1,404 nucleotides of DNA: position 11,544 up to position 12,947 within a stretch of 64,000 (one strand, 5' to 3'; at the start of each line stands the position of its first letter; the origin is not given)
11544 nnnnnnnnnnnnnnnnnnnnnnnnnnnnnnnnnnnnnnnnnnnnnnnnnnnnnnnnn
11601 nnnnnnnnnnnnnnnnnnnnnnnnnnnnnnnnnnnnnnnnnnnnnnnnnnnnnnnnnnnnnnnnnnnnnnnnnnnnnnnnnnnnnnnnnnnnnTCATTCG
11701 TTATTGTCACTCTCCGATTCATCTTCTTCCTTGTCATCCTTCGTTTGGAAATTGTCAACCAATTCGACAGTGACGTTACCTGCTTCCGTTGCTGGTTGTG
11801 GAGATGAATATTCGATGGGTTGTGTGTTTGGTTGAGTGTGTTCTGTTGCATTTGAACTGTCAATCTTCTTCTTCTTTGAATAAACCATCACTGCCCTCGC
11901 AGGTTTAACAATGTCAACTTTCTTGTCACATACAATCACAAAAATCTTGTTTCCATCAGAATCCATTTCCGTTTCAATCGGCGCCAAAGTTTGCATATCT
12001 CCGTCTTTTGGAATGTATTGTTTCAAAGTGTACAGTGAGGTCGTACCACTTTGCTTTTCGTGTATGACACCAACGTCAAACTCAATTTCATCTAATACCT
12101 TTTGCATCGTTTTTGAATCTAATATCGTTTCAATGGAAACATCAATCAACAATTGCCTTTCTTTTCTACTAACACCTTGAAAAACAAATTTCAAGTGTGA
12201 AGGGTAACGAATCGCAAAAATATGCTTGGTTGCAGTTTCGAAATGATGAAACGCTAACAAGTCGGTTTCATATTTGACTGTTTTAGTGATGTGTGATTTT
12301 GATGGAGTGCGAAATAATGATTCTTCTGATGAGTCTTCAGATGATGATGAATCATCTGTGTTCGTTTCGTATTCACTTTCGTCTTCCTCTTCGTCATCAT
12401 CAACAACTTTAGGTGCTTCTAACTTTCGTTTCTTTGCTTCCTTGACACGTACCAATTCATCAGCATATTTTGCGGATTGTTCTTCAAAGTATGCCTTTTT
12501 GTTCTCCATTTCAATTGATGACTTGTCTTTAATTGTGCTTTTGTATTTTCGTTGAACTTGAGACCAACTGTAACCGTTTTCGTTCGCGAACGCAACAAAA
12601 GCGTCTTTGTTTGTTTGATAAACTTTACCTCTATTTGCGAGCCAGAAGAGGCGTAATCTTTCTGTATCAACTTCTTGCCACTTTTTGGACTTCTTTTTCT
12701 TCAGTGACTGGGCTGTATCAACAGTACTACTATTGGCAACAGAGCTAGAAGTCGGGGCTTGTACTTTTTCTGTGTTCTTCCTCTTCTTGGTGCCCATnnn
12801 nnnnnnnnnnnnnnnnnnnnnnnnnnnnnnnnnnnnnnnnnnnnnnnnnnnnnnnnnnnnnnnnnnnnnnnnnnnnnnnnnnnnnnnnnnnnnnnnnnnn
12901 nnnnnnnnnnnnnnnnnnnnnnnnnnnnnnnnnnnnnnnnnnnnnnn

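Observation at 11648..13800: Apparently intact, very compact two-gene Harbinger/PIF transposon with candidate TIRs abutting both stop codons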

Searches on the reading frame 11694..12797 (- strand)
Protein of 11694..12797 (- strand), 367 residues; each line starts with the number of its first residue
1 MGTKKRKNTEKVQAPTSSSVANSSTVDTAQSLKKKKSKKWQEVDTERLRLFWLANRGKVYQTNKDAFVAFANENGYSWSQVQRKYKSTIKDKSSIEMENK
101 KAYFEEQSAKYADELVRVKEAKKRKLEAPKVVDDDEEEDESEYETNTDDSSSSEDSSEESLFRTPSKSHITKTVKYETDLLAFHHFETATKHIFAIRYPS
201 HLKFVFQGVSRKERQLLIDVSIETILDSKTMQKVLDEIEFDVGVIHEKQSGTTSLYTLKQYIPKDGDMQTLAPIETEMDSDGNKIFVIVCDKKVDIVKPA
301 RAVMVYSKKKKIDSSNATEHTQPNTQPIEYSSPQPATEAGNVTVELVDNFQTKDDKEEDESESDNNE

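Call 3: search_protein_families(library=pfam, proteins=[window:11694-12797:-], max_evalue=1)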
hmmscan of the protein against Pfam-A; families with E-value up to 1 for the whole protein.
window:11694-12797:- (367 aa): 0 families

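Call 16: find_homologous_proteins(query=window:11694-12797:-)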
Query window:11694-12797:- (367 aa): 1 proteins with E <= 0.001 among 2956 candidates.
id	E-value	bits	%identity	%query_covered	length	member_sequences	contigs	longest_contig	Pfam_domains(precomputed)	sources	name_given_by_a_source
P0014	2.6e-231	785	100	100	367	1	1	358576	-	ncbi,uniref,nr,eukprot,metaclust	ncbi:predicted protein [Naegleria gruberi]|uniref:Predicted protein n=1 Tax=Naegleria gruberi TaxID=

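Call 30: search_protein_representatives(protein=window:11694-12797:-)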
Query: 367 residues. Proteins with E-value up to 0.001 (for the whole library): 7; up to 1e-10: 2; up to 1e-30: 1. The best 7 are listed.
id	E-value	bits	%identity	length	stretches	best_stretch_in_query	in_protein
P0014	8.3e-232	784.5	100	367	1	1-367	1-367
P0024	4.0e-17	79.0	30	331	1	20-309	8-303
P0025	4.6e-10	55.8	27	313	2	142-344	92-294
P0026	1.1e-09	54.5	31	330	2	115-307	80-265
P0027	2.4e-09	53.4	23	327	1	27-337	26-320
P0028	2.5e-08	50.1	20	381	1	34-294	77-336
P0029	3.5e-06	43.0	33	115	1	231-323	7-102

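Call 33: find_encoding_contigs(protein=P0024, flank=5000)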
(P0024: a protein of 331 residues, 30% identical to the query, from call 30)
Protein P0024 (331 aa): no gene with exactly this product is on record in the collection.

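Call 34: list_cluster_members(proteins=[P0024, P0025, P0026, P0027, P0028, P0029, P0001, P0002])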
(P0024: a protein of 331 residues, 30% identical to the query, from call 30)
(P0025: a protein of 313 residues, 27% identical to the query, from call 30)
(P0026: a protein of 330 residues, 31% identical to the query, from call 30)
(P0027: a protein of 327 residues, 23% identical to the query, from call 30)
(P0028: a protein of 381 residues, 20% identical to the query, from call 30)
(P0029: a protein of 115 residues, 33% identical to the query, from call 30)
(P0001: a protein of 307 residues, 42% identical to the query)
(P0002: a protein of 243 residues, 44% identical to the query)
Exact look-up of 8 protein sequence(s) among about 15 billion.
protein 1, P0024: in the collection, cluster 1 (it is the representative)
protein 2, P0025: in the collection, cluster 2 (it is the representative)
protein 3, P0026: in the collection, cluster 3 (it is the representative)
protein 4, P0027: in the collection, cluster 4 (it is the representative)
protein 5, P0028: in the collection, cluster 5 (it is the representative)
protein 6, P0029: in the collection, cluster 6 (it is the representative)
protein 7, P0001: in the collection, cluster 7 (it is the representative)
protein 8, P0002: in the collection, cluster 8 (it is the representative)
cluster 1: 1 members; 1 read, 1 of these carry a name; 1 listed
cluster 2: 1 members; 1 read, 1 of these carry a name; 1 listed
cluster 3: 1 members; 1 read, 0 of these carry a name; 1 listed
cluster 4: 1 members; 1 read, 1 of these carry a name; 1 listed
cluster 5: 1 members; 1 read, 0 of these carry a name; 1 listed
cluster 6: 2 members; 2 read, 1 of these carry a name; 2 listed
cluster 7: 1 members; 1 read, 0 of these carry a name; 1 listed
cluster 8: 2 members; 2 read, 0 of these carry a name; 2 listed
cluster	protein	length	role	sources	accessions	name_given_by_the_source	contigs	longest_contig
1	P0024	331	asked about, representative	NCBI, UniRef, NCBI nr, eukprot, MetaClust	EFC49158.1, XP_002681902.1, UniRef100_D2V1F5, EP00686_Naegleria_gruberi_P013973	predicted protein [Naegleria gruberi] | Predicted protein n=1 Tax=Naegleria gruberi TaxID=5762 RepID=D2V1F5_NAEGR | uncharacterized protein NAEGRDRAFT_62561 [Naegleria gruberi]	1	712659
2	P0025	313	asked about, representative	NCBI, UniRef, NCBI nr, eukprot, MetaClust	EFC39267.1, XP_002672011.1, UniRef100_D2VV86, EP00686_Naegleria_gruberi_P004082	predicted protein [Naegleria gruberi] | Predicted protein n=1 Tax=Naegleria gruberi TaxID=5762 RepID=D2VV86_NAEGR | uncharacterized protein NAEGRDRAFT_72928 [Naegleria gruberi]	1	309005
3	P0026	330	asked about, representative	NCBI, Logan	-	-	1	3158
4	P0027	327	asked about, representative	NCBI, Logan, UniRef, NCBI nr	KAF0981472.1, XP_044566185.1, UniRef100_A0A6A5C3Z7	hypothetical protein FDP41_012129 [Naegleria fowleri] | Uncharacterized protein n=1 Tax=Naegleria fowleri TaxID=5763 RepID=A0A6A5C3Z7_NAEFO | uncharacterized protein FDP41_012129 [Naegleria fowleri]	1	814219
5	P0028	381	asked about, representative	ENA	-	-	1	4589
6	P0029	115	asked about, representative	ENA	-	-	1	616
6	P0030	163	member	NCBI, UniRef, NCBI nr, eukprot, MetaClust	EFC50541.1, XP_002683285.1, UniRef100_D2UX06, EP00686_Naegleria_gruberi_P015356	predicted protein [Naegleria gruberi] | Predicted protein n=1 Tax=Naegleria gruberi TaxID=5762 RepID=D2UX06_NAEGR | uncharacterized protein NAEGRDRAFT_61592 [Naegleria gruberi]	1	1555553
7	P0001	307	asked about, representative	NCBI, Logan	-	-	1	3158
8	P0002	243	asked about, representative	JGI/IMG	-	-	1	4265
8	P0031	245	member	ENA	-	-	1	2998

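Call 35: find_encoding_contigs(protein=P0025, flank=6000)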
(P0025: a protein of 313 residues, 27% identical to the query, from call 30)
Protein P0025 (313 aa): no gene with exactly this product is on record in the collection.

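Call 36: find_encoding_contigs(protein=P0027, flank=6000)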
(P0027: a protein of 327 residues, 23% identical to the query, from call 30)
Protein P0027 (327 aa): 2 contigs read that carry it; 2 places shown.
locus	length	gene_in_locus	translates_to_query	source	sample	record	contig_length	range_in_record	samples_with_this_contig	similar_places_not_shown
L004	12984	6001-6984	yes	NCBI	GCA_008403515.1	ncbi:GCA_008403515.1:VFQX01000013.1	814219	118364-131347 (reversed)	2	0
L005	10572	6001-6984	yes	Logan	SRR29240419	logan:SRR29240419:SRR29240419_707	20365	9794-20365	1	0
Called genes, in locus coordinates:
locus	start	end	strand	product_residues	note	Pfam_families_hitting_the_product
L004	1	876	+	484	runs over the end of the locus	PF02812:ELFV_dehydrog_N, PF00208:ELFV_dehydrog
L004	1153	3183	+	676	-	-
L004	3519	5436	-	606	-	-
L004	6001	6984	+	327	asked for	-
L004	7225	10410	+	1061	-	-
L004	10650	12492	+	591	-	-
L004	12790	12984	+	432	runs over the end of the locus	PF09139:Tam41_Mmp37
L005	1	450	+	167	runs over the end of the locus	PF00208:ELFV_dehydrog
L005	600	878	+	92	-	-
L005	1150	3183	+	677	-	-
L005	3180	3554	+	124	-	-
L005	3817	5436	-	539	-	-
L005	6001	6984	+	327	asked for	-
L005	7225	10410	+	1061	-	-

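Call 37: find_encoding_contigs(protein=P0028, flank=6000)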
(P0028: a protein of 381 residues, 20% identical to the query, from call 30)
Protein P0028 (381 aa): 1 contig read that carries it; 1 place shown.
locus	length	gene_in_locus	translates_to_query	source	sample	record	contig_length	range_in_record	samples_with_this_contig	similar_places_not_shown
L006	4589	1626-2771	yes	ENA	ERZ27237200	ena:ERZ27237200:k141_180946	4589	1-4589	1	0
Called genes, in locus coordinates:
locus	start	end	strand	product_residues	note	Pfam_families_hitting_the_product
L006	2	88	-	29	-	?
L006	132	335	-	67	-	PF01432:Peptidase_M3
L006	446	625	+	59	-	PF01432:Peptidase_M3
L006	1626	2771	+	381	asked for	-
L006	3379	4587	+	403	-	?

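Call 43: predict_structure(alignment_id=A1)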
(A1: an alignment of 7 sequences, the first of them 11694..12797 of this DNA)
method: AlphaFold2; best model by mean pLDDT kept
length: 367 residues; sequences in the alignment: 7
mean_pLDDT: 61.2   pTM: 0.31
mean pLDDT of the five models: 61.2, 60.9, 58.8, 58.6, 58.3
residues with pLDDT >= 90: 2; 70-90: 150; 50-70: 68; < 50: 147
segments of 3 or more residues with pLDDT < 50: 1-33, 130-133, 137-141, 143-178, 303-322, 328-367
pLDDT, mean of each block of 10 residues (from residue 1): 42 38 37 63 83 67 80 88 79 54 72 76 61 47 41 39 41 43 83 86 84 85 69 75 58 70 87 78 83 65 45 41 45 40 36 38 38
secondary structure, 60 per line:
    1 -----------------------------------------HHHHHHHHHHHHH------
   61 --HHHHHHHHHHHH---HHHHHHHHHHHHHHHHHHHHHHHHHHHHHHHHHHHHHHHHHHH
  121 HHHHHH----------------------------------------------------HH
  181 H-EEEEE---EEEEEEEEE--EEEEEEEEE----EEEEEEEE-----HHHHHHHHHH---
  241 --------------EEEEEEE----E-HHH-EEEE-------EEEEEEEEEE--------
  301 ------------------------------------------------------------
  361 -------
elements in order: H42-54 H63-74 H78-126 E183-187 E191-199 E202-210 E215-222 H228-237 E255-261 E272-275 E283-292

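Call 49: fold_search(model_id=the predicted structure, library=pdb)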
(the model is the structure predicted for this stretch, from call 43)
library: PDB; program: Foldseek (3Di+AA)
matches with E <= 10: 963; with E <= 0.001: 4
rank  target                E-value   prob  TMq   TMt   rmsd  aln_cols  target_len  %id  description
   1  5ds2_A                2.6e-04  1.00  0.19  0.66   5.7       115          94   14  Core domain of the class I small heat-shock protein HSP 18.1 from Pisum sativum (released 2016-09-28)
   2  4ydz_B                8.1e-04  1.00  0.16  0.49  22.3       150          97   15  Stress-induced protein 1 from Caenorhabditis elegans (released 2015-06-10)
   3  3l1g                  8.6e-04  1.00  0.16  0.44   7.6       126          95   17  Human AlphaB crystallin (released 2010-05-12)
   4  2y1z_B                9.7e-04  1.00  0.18  0.60   4.9       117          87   15  Human alphaB Crystallin ACD R120G (released 2011-03-02)
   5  3w1z_C                1.5e-03  1.00  0.20  0.50   8.6       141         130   11  Heat shock protein 16.0 from Schizosaccharomyces pombe (released 2013-03-13)
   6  1gme_D                1.8e-03  1.00  0.19  0.55   7.7       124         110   12  Crystal structure and assembly of an eukaryotic small heat shock protein (released 2001-11-29)
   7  4ydz_A                1.8e-03  1.00  0.17  0.38   7.0       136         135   15  Stress-induced protein 1 from Caenorhabditis elegans (released 2015-06-10)
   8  6l6m_A                2.0e-03  1.00  0.20  0.62   6.2       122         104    7  HSP18.5 from E. histolytica (released 2020-11-04)
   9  5j7n                  2.0e-03  1.00  0.19  0.56  17.1       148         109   10  Crystal structure of a small heat-shock protein from Xylella fastidiosa reveals a distinct high order structure (released 2017-04-12)
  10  3gla_B                2.4e-03  1.00  0.18  0.60   7.6       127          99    9  Crystal Structure of the hspA from Xanthomonas axonopodis (released 2009-03-24)
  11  3w1z_B                2.4e-03  1.00  0.19  0.43   9.7       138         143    9  Heat shock protein 16.0 from Schizosaccharomyces pombe (released 2013-03-13)
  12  1gme_B                2.5e-03  1.00  0.20  0.58  19.4       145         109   11  Crystal structure and assembly of an eukaryotic small heat shock protein (released 2001-11-29)
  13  3gt6_B                2.7e-03  1.00  0.18  0.60   6.6       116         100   10  Crystal Structure of the hspA from Xanthomonas axonopodis (released 2011-02-16)
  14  4m5s_A                3.0e-03  1.00  0.17  0.55   4.5       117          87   14  Human alphaB crystallin core domain in complex with C-terminal peptide (released 2014-04-09)
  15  5ds1_A                3.0e-03  1.00  0.17  0.54   5.7       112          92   14  Core domain of the class II small heat-shock protein HSP 17.7 from Pisum sativum (released 2016-09-28)
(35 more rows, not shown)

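Call 50: search_protein_families(library=pfam, alignment_id=A1, max_evalue=10)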
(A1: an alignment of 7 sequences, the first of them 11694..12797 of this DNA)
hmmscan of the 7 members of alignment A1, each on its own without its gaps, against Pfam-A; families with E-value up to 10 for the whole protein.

A. member 1, window:11694-12797:- (367 aa): 0 families

B. families by the number of members that match (of 7 scanned): 4 families
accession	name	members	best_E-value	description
PF08703.15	PLC-beta_C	1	0.12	PLC-beta C terminal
PF07960.16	CBP4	1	0.24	CBP4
PF09746.14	Membralin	1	1.3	Tumour-associated protein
PF13945.11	NST1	1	2.1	Salt tolerance down-regulator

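Call 51: search_solved_structures(query=A1, max_evalue=10)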
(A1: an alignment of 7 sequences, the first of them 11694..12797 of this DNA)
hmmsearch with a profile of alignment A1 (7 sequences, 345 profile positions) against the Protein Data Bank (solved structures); distinct sequences matched with E-value up to 10: 8.
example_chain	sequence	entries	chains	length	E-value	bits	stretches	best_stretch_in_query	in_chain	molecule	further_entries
1lfu_P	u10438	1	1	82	0.00051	23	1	32-110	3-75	homeobox protein PBX1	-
1b72_B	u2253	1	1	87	0.00066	22.6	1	33-113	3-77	PROTEIN (PBX1)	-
1puf_B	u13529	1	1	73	0.0011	21.9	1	33-91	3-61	Pre-B-cell leukemia transcription factor-1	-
5zjq_B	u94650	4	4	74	0.0084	19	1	32-93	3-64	Homeobox protein extradenticle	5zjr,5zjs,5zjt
4cyc_B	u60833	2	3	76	0.0085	19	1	32-95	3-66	HOMEOBOX PROTEIN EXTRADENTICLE | HOMEOTIC PROTEIN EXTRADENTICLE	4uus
7yb4_A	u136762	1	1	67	0.013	18.3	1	32-86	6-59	Homeobox protein extradenticle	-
1b8i_B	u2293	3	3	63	0.017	18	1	33-86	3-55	PROTEIN (HOMEOBOX PROTEIN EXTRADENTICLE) | Homeobox protein extradenticle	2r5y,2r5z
3ssu_A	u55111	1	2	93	1.5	11.6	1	93-145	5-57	Vimentin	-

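Call 52: search_solved_structures(query=A1, max_evalue=0.01, show_alignments=2)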
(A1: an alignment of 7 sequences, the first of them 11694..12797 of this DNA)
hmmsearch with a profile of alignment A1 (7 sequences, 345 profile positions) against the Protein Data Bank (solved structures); distinct sequences matched with E-value up to 0.01: 5.
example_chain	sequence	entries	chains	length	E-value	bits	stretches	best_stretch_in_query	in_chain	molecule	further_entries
1lfu_P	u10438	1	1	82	0.00051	23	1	32-110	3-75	homeobox protein PBX1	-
1b72_B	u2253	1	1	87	0.00066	22.6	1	33-113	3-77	PROTEIN (PBX1)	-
1puf_B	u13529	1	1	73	0.0011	21.9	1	33-91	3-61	Pre-B-cell leukemia transcription factor-1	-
5zjq_B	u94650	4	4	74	0.0084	19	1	32-93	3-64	Homeobox protein extradenticle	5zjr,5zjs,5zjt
4cyc_B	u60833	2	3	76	0.0085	19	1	32-95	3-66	HOMEOBOX PROTEIN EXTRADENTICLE | HOMEOTIC PROTEIN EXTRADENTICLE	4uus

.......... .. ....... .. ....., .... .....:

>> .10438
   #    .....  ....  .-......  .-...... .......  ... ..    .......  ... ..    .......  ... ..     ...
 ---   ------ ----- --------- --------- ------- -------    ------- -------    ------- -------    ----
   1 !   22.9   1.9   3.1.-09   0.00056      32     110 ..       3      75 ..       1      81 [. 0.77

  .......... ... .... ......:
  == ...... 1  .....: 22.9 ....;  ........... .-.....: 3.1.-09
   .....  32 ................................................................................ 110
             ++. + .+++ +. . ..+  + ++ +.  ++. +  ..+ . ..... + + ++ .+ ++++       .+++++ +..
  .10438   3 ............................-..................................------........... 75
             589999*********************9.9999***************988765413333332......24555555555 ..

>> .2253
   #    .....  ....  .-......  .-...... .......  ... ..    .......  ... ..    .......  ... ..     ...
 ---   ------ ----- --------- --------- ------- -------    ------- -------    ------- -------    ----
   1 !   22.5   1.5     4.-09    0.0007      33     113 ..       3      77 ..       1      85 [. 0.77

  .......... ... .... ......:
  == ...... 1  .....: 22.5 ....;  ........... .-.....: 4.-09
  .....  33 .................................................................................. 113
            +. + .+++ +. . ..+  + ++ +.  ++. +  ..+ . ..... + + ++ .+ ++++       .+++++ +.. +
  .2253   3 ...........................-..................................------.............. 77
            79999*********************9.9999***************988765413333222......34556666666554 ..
